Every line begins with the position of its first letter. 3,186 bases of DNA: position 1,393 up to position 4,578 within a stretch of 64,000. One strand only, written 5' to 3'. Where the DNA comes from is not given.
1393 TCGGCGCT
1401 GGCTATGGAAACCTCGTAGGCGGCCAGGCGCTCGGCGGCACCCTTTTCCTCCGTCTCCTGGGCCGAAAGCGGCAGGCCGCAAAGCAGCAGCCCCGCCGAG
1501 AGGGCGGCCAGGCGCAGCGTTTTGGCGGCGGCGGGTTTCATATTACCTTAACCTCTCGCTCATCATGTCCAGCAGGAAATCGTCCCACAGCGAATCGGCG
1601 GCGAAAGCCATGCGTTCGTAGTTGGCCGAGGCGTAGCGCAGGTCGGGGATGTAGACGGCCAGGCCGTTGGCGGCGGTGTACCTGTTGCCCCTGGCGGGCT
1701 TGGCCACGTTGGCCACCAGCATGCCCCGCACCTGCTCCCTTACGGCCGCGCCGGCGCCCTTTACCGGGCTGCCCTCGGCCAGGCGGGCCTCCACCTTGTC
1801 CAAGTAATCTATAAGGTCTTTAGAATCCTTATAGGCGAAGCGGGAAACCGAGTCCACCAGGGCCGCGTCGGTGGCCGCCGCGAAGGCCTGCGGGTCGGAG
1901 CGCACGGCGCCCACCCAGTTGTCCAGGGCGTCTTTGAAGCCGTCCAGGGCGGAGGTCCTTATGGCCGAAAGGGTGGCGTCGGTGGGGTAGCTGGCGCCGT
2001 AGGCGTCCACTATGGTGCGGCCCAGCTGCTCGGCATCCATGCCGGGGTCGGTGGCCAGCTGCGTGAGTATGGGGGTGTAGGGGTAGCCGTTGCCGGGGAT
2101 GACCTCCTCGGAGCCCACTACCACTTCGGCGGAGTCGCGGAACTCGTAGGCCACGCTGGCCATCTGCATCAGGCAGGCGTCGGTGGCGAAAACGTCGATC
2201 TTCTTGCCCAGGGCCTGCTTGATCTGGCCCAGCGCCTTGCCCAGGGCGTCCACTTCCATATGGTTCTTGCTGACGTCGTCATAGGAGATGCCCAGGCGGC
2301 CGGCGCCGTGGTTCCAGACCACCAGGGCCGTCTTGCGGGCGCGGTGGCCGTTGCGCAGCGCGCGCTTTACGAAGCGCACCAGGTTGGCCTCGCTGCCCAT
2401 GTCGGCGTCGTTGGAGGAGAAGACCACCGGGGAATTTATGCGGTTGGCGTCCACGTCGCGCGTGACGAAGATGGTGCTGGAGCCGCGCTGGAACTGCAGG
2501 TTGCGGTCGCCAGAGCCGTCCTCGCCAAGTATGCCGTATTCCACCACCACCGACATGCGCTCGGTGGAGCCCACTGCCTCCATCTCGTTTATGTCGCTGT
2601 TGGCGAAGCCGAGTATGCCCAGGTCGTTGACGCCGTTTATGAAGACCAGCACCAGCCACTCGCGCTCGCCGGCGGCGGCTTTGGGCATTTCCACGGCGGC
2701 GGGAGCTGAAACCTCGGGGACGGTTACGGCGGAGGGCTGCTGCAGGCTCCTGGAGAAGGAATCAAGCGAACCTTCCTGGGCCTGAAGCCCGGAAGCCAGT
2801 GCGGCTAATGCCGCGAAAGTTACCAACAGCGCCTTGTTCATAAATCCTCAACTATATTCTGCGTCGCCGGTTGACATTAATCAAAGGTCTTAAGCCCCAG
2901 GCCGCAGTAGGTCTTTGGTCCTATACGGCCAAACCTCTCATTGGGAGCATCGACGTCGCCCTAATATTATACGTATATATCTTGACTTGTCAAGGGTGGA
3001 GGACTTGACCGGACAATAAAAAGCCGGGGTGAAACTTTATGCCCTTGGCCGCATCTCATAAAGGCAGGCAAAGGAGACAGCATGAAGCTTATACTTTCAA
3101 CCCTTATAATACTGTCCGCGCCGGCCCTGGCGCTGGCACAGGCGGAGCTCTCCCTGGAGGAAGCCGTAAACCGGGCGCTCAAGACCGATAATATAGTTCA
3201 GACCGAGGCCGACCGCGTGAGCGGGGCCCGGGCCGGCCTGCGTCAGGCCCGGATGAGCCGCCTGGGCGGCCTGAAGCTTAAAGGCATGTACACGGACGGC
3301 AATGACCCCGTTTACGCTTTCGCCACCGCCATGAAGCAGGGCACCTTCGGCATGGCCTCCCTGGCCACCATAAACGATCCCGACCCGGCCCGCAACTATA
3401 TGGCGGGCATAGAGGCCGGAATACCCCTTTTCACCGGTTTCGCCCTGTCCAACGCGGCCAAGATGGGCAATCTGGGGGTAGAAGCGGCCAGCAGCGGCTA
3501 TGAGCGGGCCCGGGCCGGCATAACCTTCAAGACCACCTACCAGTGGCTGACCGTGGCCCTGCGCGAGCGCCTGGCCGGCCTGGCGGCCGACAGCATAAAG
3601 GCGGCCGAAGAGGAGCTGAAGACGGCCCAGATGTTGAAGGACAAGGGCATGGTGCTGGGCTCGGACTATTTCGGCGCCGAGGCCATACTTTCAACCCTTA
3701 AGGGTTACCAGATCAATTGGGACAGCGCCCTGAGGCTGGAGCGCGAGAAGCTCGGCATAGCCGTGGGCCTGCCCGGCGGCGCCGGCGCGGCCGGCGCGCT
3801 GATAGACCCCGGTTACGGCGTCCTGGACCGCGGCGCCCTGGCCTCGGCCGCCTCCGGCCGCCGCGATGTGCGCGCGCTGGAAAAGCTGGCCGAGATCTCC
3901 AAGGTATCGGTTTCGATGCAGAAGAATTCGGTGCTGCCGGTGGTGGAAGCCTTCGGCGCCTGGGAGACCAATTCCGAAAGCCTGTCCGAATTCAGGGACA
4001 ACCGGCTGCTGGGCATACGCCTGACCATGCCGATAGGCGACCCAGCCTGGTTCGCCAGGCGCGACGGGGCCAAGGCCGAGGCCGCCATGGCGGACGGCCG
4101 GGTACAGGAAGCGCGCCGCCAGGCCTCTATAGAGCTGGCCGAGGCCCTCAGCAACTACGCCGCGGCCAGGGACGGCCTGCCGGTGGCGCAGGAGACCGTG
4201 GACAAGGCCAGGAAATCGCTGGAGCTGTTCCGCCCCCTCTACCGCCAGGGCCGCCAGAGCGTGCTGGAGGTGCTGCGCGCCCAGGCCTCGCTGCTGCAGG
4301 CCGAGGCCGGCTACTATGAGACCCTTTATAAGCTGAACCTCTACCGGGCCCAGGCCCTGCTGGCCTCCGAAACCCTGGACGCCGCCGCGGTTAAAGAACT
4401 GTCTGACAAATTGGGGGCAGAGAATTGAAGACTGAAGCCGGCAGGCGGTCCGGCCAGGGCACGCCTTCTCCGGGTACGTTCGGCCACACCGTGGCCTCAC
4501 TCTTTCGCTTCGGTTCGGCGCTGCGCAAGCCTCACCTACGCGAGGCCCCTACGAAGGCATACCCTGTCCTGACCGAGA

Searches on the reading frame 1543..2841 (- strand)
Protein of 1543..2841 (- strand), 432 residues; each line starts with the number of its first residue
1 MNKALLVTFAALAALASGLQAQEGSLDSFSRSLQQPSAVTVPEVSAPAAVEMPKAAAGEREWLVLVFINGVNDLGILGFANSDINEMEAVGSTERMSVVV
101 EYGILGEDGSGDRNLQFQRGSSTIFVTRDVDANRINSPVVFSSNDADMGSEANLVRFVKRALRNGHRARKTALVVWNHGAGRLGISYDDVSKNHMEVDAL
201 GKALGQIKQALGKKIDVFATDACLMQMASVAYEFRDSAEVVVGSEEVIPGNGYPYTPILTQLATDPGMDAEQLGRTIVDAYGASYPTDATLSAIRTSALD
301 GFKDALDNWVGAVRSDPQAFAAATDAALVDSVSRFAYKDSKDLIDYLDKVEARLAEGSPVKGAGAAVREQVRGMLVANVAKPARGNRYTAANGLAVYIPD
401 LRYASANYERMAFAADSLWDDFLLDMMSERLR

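Call 18: search_protein_families(library=pfam, proteins=[window:1543-2841:-], max_evalue=0.00001)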
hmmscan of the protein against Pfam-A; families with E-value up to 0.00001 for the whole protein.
window:1543-2841:- (432 aa): 1 family
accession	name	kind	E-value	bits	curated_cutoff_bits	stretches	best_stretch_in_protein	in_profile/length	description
PF03415.19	Peptidase_C11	-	4.5e-40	138.7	25.8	1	66-423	1-356/359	Clostripain family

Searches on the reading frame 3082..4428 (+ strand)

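Call 18: search_protein_families(library=pfam, proteins=[window:3082-4428:+], max_evalue=0.00001)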
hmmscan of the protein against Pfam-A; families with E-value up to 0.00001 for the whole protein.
window:3082-4428:+ (448 aa): 1 family
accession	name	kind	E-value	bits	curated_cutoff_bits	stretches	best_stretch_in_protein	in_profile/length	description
PF02321.23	OEP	-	1.3e-35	123.3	22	2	252-425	4-182/187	Outer membrane efflux protein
